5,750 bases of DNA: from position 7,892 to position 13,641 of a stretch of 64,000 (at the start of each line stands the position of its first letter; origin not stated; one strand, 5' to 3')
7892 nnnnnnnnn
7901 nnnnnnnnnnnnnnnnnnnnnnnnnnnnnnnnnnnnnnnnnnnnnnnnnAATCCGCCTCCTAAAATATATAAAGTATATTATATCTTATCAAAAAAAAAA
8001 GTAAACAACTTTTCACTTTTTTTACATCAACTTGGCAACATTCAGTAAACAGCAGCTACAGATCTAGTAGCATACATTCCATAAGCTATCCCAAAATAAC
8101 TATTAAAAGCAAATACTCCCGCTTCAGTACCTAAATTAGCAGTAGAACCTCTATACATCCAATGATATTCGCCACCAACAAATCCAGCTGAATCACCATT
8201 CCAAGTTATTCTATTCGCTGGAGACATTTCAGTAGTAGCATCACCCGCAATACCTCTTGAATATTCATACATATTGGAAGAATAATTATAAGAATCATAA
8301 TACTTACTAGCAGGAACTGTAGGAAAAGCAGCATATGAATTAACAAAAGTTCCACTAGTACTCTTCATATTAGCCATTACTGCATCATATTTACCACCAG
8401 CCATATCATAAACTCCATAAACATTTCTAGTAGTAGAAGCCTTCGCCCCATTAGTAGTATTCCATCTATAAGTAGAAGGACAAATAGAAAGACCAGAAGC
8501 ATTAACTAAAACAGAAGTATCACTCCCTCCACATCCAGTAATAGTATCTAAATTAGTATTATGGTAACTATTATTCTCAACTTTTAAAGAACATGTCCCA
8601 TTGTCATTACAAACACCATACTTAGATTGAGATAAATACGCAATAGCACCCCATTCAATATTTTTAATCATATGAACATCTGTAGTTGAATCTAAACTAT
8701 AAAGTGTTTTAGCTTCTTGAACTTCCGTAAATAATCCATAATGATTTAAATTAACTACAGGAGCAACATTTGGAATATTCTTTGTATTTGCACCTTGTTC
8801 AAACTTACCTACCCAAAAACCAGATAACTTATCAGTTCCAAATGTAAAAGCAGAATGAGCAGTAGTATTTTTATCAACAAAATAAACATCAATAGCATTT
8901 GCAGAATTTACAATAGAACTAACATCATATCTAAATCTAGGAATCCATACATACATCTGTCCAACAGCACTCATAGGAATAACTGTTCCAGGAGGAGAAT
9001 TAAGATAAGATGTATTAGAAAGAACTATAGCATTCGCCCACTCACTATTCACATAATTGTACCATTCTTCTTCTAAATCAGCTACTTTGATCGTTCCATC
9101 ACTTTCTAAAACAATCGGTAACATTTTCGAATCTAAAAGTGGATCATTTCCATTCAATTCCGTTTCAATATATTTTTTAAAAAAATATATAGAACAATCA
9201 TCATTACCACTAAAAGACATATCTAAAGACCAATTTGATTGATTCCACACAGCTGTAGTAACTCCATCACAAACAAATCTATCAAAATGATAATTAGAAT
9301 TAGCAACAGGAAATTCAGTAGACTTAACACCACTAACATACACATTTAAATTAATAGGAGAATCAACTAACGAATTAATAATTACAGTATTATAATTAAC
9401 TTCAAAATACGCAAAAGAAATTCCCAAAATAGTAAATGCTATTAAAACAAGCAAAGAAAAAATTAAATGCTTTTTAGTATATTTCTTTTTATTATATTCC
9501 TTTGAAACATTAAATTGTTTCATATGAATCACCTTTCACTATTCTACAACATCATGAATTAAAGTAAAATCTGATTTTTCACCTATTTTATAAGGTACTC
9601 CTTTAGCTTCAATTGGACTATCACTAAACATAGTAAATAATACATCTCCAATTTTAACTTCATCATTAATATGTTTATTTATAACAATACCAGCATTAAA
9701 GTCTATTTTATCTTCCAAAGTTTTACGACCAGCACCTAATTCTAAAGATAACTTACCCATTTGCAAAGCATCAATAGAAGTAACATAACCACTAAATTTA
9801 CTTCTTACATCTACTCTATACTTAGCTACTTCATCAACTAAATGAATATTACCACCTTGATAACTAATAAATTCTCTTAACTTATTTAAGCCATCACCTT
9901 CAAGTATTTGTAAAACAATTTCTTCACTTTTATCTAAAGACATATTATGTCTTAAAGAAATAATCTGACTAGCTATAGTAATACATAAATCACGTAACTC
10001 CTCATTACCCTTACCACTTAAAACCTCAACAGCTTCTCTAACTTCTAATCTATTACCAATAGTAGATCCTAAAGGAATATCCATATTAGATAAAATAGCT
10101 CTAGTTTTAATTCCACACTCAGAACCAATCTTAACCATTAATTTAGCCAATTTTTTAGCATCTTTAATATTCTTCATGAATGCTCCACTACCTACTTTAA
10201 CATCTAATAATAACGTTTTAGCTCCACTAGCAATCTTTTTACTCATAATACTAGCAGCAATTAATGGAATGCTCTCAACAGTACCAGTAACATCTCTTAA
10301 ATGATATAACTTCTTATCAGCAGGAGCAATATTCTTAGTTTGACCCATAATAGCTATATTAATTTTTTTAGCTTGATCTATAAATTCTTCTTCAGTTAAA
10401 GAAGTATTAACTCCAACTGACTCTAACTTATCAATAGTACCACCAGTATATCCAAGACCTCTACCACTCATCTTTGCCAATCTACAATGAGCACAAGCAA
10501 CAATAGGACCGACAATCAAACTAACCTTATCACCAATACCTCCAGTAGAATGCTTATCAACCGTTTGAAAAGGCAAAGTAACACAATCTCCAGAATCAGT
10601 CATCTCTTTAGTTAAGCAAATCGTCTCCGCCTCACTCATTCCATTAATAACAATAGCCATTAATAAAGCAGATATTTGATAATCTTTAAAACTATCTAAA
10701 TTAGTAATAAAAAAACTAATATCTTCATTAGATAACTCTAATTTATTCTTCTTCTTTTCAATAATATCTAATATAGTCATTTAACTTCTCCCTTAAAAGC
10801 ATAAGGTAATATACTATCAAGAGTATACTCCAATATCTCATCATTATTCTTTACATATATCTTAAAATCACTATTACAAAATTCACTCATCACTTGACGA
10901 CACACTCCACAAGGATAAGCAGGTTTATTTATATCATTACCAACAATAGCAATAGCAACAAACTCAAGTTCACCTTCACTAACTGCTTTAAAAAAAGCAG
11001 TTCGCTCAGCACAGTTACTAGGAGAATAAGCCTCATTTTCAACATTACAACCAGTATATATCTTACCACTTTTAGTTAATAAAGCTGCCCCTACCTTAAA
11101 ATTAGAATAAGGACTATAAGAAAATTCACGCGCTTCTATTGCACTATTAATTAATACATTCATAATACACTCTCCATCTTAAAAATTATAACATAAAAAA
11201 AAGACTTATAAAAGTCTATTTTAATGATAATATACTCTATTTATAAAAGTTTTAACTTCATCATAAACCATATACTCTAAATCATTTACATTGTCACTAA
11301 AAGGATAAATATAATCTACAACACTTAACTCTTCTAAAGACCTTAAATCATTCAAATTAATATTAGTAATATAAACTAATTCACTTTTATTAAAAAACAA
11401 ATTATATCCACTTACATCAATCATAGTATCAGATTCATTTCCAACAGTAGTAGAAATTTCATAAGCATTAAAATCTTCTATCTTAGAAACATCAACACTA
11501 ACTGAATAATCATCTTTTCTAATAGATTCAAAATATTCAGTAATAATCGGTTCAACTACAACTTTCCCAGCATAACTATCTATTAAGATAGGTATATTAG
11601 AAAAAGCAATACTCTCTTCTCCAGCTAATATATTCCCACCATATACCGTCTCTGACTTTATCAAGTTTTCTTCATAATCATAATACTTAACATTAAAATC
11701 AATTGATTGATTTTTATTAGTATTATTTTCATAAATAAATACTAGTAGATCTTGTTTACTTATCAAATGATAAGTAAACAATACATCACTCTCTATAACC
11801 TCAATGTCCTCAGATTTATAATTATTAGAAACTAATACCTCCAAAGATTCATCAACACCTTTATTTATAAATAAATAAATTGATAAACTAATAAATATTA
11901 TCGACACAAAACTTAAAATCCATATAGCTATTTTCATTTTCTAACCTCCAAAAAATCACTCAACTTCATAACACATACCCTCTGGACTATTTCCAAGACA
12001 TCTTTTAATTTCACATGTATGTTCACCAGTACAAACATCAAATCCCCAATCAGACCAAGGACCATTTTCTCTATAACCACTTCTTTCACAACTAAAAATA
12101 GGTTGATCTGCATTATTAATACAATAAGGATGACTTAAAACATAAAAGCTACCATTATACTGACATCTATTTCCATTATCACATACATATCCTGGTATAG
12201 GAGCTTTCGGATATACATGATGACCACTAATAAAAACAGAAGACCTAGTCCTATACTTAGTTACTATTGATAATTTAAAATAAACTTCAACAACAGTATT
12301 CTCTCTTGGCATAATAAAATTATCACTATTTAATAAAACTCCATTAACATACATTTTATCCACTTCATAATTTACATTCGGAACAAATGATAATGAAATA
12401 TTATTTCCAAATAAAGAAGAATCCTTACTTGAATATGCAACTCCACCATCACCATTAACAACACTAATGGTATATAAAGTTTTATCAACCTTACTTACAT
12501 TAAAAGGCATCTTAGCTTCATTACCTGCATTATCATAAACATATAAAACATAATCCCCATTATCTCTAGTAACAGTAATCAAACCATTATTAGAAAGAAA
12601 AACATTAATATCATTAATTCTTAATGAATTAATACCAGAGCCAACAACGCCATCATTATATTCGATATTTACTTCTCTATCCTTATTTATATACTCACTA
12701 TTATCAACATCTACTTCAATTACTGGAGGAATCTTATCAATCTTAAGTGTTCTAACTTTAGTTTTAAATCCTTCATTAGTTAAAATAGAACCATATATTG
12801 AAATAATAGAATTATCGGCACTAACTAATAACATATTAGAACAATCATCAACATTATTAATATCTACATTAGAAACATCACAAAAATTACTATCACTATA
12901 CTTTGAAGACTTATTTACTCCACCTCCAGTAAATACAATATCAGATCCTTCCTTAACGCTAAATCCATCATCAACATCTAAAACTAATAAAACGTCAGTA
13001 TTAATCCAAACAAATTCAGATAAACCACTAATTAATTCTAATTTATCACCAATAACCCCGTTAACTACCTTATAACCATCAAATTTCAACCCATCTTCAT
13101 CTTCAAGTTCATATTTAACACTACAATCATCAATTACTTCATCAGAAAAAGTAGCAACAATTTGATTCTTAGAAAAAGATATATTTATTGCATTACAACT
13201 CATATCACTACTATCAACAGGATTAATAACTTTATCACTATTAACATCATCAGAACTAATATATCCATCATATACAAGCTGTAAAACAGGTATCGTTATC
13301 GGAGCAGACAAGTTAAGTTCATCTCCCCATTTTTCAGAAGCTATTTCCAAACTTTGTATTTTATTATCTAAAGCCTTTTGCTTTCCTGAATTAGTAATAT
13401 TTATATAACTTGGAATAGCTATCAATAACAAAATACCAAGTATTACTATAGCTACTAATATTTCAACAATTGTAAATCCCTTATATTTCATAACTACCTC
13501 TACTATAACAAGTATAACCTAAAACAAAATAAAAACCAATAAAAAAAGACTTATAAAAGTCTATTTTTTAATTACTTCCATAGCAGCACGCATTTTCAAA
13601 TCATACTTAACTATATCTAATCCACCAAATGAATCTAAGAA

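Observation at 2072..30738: Family of four modular secreted paralogs carrying a formylglycine-generating-enzyme-like domain, scattered between housekeeping blocks and interleaved with type IV pilus genes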

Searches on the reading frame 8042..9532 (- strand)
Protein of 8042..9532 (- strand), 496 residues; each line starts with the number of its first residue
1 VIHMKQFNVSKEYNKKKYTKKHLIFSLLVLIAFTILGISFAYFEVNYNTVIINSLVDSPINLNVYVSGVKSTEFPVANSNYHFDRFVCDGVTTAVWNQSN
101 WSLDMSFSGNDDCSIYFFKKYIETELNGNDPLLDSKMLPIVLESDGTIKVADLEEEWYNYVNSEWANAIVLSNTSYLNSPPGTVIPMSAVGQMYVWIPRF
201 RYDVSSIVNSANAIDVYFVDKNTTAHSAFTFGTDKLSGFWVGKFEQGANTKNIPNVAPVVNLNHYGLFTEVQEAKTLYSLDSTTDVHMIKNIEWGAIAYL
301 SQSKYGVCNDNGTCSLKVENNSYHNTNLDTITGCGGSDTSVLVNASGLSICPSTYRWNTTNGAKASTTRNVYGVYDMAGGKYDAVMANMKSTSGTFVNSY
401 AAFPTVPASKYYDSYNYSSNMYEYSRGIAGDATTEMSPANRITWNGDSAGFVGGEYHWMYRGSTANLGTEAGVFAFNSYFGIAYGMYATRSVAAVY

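Call 4: search_protein_families(library=pfam, proteins=[window:8042-9532:-], max_evalue=0.1)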
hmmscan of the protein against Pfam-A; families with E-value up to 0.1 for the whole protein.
window:8042-9532:- (496 aa): 0 families

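Call 5: search_protein_families(library=ncbifam, proteins=[window:8042-9532:-], max_evalue=0.1)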
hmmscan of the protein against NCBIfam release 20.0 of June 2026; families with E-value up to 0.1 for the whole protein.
window:8042-9532:- (496 aa): 1 family
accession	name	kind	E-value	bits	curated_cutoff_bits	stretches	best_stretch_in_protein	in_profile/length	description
NF000153.1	linco_LnuAN2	exception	0.02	14.7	340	1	137-169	92-124/170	lincosamide nucleotidyltransferase Lnu(AN2)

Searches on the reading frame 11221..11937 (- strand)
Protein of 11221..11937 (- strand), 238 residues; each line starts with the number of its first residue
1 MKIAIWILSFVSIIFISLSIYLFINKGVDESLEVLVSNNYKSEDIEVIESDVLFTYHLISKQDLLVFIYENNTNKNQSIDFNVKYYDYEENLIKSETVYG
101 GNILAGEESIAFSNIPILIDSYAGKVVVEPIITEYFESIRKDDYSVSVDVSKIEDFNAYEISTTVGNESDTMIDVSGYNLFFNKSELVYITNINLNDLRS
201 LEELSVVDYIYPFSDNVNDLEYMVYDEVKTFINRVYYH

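Call 4: search_protein_families(library=pfam, proteins=[window:11221-11937:-], max_evalue=0.1)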
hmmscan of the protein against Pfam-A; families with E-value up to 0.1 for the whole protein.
window:11221-11937:- (238 aa): 1 family
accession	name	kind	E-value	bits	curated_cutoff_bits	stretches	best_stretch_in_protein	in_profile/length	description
PF16523.10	betaPIX_CC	-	0.051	13.9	26.8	0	180-221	4-45/85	betaPIX coiled coil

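Call 5: search_protein_families(library=ncbifam, proteins=[window:11221-11937:-], max_evalue=0.1)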
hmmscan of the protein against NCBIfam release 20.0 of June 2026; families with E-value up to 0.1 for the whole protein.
window:11221-11937:- (238 aa): 0 families

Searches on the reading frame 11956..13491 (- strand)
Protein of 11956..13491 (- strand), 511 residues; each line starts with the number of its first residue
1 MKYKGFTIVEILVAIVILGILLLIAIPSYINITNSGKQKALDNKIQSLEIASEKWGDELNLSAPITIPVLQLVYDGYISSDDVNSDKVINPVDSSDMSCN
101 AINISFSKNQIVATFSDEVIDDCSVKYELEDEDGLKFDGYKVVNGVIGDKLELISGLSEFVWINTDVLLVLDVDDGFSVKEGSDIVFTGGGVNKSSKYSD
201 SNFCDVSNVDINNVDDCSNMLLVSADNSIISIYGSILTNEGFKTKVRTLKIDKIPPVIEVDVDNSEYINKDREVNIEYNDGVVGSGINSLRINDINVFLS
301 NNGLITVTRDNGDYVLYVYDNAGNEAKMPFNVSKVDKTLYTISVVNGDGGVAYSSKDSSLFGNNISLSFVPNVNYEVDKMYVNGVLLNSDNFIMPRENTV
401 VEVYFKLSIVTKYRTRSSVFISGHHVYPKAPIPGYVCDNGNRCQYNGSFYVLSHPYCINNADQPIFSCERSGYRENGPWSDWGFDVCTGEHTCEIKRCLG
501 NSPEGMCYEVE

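Call 4: search_protein_families(library=pfam, proteins=[window:11956-13491:-], max_evalue=0.1)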
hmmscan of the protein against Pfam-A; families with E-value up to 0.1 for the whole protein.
window:11956-13491:- (511 aa): 2 families
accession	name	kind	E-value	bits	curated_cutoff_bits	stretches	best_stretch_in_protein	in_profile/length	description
PF07963.17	N_methyl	-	7.7e-07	28.9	21.2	1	2-26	3-27/27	Prokaryotic N-terminal methylation motif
PF18998.6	Flg_new_2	-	0.00034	21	23.6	1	340-406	1-70/73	Divergent InlB B-repeat domain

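Call 5: search_protein_families(library=ncbifam, proteins=[window:11956-13491:-], max_evalue=0.1)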
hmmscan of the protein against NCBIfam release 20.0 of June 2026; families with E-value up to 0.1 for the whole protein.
window:11956-13491:- (511 aa): 11 families
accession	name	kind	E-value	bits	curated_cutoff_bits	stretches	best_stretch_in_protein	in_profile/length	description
TIGR01710.1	typeII_sec_gspG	equivalog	7.5e-08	32.5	88.85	1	4-53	1-50/134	type II secretion system major pseudopilin GspG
NF040999.1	pilin_ComGC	equivalog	2.9e-06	27.4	75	1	4-83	2-77/84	competence type IV pilus major pilin ComGC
NF041013.1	T4P_ComGE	equivalog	1.2e-05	25.3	49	1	2-53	2-51/83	competence type IV pilus minor pilin ComGE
TIGR02532.1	IV_pilin_GFxxxE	domain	2.4e-05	24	16.3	1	4-26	2-24/24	prepilin-type N-terminal cleavage/methylation domain-containing protein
NF041775.1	typeIV_PilA_Myxo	equivalog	2.6e-05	24.3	400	1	3-51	10-58/214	type IV pilin protein PilA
NF007862.0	PRK10574.1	equivalog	5.6e-05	23.3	138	1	2-32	3-33/145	prepilin peptidase-dependent pilin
NF041002.1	pilin_ComGF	equivalog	0.00078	19.7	80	1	4-60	2-57/139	competence type IV pilus minor pilin ComGF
NF038303.1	EPS_HpsB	equivalog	0.0016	18.5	150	1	3-26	2-24/211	hormogonium polysaccharide secretion pseudopilin HpsB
TIGR01708.2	typeII_sec_gspH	equivalog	0.012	15.7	80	1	4-30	2-28/169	type II secretion system minor pseudopilin GspH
TIGR01707.1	gspI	equivalog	0.024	15.1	44.35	1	5-55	1-49/101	type II secretion system minor pseudopilin GspI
TIGR02523.1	type_IV_pilV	equivalog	0.066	13.7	52.2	0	4-25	2-23/139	type IV pilus modification protein PilV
